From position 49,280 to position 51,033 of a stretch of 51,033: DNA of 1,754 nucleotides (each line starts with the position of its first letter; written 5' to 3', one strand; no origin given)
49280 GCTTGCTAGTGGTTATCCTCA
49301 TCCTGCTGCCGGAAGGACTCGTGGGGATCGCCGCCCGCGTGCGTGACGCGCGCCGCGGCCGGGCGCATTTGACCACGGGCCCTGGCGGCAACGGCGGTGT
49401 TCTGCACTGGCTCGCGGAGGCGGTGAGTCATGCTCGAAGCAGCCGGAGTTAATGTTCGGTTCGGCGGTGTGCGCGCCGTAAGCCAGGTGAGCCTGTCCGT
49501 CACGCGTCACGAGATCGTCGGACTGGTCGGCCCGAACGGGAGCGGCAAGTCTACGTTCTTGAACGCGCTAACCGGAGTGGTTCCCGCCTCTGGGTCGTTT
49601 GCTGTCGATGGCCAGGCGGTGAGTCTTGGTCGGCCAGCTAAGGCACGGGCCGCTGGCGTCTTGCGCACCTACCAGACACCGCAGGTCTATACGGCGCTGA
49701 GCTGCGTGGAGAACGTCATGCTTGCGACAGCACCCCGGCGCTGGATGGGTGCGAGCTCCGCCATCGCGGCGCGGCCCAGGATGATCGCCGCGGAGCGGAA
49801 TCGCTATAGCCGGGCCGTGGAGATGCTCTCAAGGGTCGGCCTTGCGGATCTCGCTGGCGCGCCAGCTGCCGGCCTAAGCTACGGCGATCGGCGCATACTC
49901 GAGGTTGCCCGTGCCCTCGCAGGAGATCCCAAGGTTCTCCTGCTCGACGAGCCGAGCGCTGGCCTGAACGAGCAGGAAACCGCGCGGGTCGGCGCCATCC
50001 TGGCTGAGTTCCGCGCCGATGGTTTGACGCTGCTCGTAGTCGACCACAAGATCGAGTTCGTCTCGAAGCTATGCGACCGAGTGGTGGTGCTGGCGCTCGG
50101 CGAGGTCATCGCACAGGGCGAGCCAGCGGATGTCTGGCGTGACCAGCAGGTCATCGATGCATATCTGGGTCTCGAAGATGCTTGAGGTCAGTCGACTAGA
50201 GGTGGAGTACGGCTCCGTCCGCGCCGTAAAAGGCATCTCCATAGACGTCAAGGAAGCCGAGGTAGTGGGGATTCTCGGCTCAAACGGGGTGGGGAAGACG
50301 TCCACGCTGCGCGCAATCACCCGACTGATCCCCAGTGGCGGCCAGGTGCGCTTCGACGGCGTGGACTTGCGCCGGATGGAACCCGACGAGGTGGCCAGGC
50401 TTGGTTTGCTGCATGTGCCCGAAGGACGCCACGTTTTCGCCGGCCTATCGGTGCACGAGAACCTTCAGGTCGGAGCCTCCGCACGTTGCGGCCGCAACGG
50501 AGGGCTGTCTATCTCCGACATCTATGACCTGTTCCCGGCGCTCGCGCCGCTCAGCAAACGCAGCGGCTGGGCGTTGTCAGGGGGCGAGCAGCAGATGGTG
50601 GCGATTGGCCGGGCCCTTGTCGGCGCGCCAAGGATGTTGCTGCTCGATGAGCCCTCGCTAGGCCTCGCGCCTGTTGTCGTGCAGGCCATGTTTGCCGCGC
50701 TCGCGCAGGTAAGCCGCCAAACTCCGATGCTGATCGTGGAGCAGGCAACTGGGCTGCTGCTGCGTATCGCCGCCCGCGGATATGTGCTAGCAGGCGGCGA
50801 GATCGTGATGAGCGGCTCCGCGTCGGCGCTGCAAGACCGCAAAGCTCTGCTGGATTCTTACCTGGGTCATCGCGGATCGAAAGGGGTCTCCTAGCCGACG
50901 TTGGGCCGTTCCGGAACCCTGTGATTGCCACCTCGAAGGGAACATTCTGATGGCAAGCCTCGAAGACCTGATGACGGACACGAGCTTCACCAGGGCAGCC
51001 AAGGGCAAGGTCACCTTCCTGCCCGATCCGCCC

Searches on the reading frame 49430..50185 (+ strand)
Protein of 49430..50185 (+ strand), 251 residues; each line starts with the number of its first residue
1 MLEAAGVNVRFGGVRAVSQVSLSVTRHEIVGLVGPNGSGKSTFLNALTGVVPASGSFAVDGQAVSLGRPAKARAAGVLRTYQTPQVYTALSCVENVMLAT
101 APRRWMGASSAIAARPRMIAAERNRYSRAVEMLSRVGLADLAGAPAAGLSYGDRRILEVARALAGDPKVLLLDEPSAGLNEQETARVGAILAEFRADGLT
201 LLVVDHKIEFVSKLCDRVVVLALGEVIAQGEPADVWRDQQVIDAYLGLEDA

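Call 15: search_protein_families(library=pfam, max_evalue=0.00001, proteins=[window:49430-50185:+])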
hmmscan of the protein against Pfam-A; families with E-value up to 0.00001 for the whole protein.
window:49430-50185:+ (251 aa): 3 families
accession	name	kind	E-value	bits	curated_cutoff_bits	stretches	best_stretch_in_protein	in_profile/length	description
PF00005.33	ABC_tran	-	3.5e-26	92.9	25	1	18-176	2-136/137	ABC transporter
PF13304.12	AAA_21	-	2.7e-09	37.9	27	0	29-48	1-20/304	AAA domain, putative AbiEii toxin, Type IV TA system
PF12399.14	BCA_ABC_TP_C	-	5.6e-07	29.5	25.5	1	225-249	1-25/27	Branched-chain amino acid ATP-binding cassette transporter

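Call 75: find_encoding_contigs(protein=window:49430-50185:+, flank=10000, max_places=6)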
Protein window:49430-50185:+ (251 aa): 5 contigs read that carry it; 5 places shown.
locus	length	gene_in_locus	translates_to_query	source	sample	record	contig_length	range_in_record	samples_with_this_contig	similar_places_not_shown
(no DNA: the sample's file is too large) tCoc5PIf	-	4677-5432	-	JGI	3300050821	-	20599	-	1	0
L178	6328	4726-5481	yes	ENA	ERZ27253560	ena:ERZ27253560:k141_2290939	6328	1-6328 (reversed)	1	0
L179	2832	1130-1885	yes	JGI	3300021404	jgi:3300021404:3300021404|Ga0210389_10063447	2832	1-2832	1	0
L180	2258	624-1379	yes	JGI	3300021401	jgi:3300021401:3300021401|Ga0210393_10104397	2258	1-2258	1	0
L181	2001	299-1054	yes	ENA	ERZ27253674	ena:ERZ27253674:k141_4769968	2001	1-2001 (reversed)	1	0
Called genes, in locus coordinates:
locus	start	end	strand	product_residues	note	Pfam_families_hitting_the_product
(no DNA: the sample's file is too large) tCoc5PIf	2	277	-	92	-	?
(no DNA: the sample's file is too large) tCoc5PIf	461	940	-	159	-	PF13577:SnoaL_4, PF12680:SnoaL_2 (weak)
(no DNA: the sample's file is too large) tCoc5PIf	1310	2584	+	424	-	PF13433:Peripla_BP_5 (faint), PF13458:Peripla_BP_6, PF01094:ANF_receptor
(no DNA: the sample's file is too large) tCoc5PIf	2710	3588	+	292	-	PF02653:BPD_transp_2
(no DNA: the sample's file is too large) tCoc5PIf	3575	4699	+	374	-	PF02653:BPD_transp_2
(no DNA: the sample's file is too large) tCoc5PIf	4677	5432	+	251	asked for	PF02463:SMC_N (faint), PF00005:ABC_tran, PF13304:AAA_21 (faint), PF12399:BCA_ABC_TP_C (weak)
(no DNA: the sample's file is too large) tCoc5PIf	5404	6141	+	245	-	PF00005:ABC_tran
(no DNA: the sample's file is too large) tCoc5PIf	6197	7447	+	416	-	PF04909:Amidohydro_2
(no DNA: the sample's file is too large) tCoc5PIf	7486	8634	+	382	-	PF02771:Acyl-CoA_dh_N, PF02770:Acyl-CoA_dh_M, PF00441:Acyl-CoA_dh_1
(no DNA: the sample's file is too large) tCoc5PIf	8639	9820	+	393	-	PF00441:Acyl-CoA_dh_1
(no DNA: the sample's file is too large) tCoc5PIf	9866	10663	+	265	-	PF00378:ECH_1, PF16113:ECH_2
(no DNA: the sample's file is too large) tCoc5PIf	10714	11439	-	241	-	PF00596:Aldolase_II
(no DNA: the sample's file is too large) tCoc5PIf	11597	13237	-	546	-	PF00501:AMP-binding, PF13193:AMP-binding_C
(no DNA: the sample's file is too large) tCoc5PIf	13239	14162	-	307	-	PF05448:AXE1 (faint), PF06500:FrsA-like, PF12740:PETase (faint), PF02129:Peptidase_S15, PF20434:BD-FAE, PF12146:Hydrolase_4 (faint), PF00561:Abhydrolase_1 (weak), PF12697:Abhydrolase_6 (weak), +1 more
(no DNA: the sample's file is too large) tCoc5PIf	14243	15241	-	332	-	PF00106:adh_short, PF08659:KR, PF13561:adh_short_C2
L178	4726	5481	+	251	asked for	PF02463:SMC_N (faint), PF00005:ABC_tran, PF13304:AAA_21 (faint), PF12399:BCA_ABC_TP_C (weak)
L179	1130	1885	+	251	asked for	PF02463:SMC_N (faint), PF00005:ABC_tran, PF13304:AAA_21 (faint), PF12399:BCA_ABC_TP_C (weak)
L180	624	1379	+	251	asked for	PF02463:SMC_N (faint), PF00005:ABC_tran, PF13304:AAA_21 (faint), PF12399:BCA_ABC_TP_C (weak)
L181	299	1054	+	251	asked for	PF02463:SMC_N (faint), PF00005:ABC_tran, PF13304:AAA_21 (faint), PF12399:BCA_ABC_TP_C (weak)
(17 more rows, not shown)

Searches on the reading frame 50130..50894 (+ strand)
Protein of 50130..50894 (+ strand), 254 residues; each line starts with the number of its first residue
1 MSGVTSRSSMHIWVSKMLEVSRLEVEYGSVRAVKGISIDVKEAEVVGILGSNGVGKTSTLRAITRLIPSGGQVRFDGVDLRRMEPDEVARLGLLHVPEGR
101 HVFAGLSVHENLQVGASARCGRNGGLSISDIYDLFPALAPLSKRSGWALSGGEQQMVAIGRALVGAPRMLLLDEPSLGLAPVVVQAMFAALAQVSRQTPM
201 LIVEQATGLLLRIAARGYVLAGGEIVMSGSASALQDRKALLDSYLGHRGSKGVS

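Call 15: search_protein_families(library=pfam, max_evalue=0.00001, proteins=[window:50130-50894:+])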
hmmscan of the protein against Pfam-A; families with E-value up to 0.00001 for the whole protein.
window:50130-50894:+ (254 aa): 1 family
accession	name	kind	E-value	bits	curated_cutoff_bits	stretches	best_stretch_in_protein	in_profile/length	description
PF00005.33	ABC_tran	-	1.3e-23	84.5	25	1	34-176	2-136/137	ABC transporter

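Call 71: find_encoding_contigs(protein=window:50130-50894:+, flank=10000, max_places=6)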
Protein window:50130-50894:+ (254 aa): no gene with exactly this product is on record in the collection.

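Call 74: find_encoding_contigs(protein=window:50178-50894:+, flank=10000, max_places=6)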
Protein window:50178-50894:+ (238 aa): no gene with exactly this product is on record in the collection.
